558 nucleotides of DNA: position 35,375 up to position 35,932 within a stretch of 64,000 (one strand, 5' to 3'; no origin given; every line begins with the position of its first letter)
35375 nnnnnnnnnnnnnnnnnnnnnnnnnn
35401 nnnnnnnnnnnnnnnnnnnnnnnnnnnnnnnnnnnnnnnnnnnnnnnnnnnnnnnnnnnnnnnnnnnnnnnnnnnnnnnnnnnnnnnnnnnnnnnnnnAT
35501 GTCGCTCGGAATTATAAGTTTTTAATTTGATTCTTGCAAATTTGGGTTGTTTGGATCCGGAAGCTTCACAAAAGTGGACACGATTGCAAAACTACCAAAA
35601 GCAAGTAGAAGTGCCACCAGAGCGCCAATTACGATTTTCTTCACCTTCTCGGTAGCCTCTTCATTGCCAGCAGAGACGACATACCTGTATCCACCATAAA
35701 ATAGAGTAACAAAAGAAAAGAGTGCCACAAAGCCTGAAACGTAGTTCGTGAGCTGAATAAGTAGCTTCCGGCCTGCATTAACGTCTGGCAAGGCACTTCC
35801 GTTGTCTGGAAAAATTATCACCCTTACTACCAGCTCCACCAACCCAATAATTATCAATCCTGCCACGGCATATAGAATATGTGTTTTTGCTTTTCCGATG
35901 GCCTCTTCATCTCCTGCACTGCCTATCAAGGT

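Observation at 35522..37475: Two adjacent paralogs, each a triple tandem of a pilin-like two-helix hairpin (predicted six TM helices)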

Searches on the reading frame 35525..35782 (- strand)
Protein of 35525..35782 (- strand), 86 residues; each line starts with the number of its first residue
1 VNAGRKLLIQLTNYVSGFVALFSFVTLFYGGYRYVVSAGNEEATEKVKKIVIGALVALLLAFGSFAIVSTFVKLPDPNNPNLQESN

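Call 66: predict_structure(alignment_id=A3)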
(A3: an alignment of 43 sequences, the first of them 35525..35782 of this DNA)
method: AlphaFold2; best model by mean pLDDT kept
length: 86 residues; sequences in the alignment: 43
mean_pLDDT: 87.4   pTM: 0.64
mean pLDDT of the five models: 87.4, 86.3, 85.2, 83.7, 81.8
residues with pLDDT >= 90: 53; 70-90: 19; 50-70: 14; < 50: 0
segments of 3 or more residues with pLDDT < 50: none
pLDDT, mean of each block of 10 residues (from residue 1): 87 94 96 90 92 96 91 68 62
secondary structure, 60 per line:
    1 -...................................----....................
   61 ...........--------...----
elements in order: H2-36 H41-71

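Call 69: fold_search(model_id=the predicted structure, library=pdb)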
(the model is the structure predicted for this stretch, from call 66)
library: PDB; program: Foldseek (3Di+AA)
matches with E <= 10: 165; with E <= 0.001: 0
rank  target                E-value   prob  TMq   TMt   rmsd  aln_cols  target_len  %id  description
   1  3tul_B                1.5e+00  0.54  0.51  0.36   3.7        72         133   18  Crystal structure of N-terminal region of Type III Secretion Major Translocator SipB (residues 82-226) (released 2012-02-15)
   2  3q84_H                1.7e+00  0.85  0.68  0.23   4.0        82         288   10  Crystal structure of human PACSIN 1 F-BAR domain (released 2012-02-22)
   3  1ijp_MODEL_1_A        1.9e+00  0.63  0.53  0.56   3.7        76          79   13  Solution Structure of Ala20Pro/Pro64Ala substituted subunit c of Escherichia coli ATP synthase (released 2002-03-27)
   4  9a72_A                2.1e+00  0.92  0.68  0.22   2.2        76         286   13  Integrative model of YFMS-CHEW by crosslinking MS and deep learning (released 2024-09-18)
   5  2y3h_A                2.1e+00  0.66  0.61  0.49   9.3        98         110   11  E63Q mutant of Cupriavidus metallidurans CH34 CnrXs (released 2011-03-30)
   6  6h2f_C                2.1e+00  0.57  0.51  0.14   6.4        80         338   16  Structure of the pre-pore AhlB of the tripartite alpha-pore forming toxin, AHL, from Aeromonas hydrophila. (released 2019-07-10)
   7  8e2i_E                2.4e+00  0.20  0.36  0.18  12.7        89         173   15  Cryo-EM structure of BIRC6/Smac (released 2023-02-15)
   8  3epv_C                2.5e+00  0.69  0.61  0.51   5.2        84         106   12  X-ray Structure of the Metal-sensor CnrX in both the Apo- and Copper-bound Forms (released 2008-11-25)
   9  2y3h_B                3.0e+00  0.60  0.60  0.49   5.5        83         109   11  E63Q mutant of Cupriavidus metallidurans CH34 CnrXs (released 2011-03-30)
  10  8zar_C                3.0e+00  0.57  0.65  0.19   3.9        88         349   15  EmrAB-TolC MFS-type tripartite multidrug efflux pump FA (released 2025-04-30)
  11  5ie9_C                3.0e+00  0.28  0.45  0.41  12.2        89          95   13  Crystal structure of the Bacillus-conserved MazG protein, a nucleotide pyrophosphohydrolase (released 2016-03-30)
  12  5ie9_A                3.0e+00  0.21  0.43  0.40  12.3        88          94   15  Crystal structure of the Bacillus-conserved MazG protein, a nucleotide pyrophosphohydrolase (released 2016-03-30)
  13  5oql_H                3.2e+00  0.82  0.66  0.32   1.6        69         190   16  Cryo-EM structure of the 90S pre-ribosome from Chaetomium thermophilum (released 2017-10-11)
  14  2y39                  3.2e+00  0.51  0.59  0.48   5.9        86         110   13  Ni-bound form of Cupriavidus metallidurans CH34 CnrXs (released 2011-03-30)
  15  8tsh_L                3.2e+00  0.18  0.37  0.15   6.7        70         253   14  S. thermodepolymerans KpsMT(E151Q)-KpsE in complex with ATP (released 2024-04-17)
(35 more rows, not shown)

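Call 70: search_protein_families(library=pfam, alignment_id=A3, max_evalue=0.1)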
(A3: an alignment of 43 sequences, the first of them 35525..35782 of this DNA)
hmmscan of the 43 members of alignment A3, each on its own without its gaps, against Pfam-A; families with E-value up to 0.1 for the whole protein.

A. member 1, window:35525-35782:- (86 aa): 6 families
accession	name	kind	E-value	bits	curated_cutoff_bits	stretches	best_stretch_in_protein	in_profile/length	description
PF18895.5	T4SS_pilin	-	4.9e-06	27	26.6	1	9-70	10-69/71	Type IV secretion system pilin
PF00499.25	Oxidored_q3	-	0.00087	19.5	33.2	1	9-73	40-98/146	NADH-ubiquinone/plastoquinone oxidoreductase chain 6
PF13520.12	AA_permease_2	-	0.0071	15.7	27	1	15-84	187-255/427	Amino acid permease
PF20143.4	NAD_kinase_C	-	0.035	14.3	23.7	1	30-71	41-81/126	ATP-NAD kinase C-terminal domain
PF00146.26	NADHdh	-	0.041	13.7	27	1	8-69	218-263/298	NADH dehydrogenase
PF04479.18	RTA1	-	0.054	13.5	24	1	17-70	74-126/208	RTA1 like protein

B. families by the number of members that match (of 43 scanned): 74 families (the first 25 are shown)
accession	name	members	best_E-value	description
PF18895.5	T4SS_pilin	43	5.3e-11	Type IV secretion system pilin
PF04956.18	TrbC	20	3.6e-06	TrbC/VIRB2 pilin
PF19607.4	DUF6112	18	0.0001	Family of unknown function (DUF6112)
PF04290.18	DctQ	11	0.0081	Tripartite ATP-independent periplasmic transporters, DctQ component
PF05987.18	DUF898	10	0.016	Bacterial protein of unknown function (DUF898)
PF00499.25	Oxidored_q3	7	0.00087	NADH-ubiquinone/plastoquinone oxidoreductase chain 6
PF09933.14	DUF2165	6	0.0074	Predicted small integral membrane protein (DUF2165)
PF01127.27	Sdh_cyt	4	0.0019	Succinate dehydrogenase/Fumarate reductase transmembrane subunit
PF07331.16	TctB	4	0.0061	Tripartite tricarboxylate transporter TctB family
PF02659.21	Mntp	3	0.0028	Putative manganese efflux pump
PF19297.4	QcrA_N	3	0.0035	QcrA subunit N-terminal region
PF02322.20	Cyt_bd_oxida_II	3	0.01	Cytochrome bd terminal oxidase subunit II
PF11712.13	Vma12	3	0.02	Endoplasmic reticulum-based factor for assembly of V-ATPase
PF04479.18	RTA1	3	0.025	RTA1 like protein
PF05545.16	FixQ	3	0.031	Cbb3-type cytochrome oxidase component FixQ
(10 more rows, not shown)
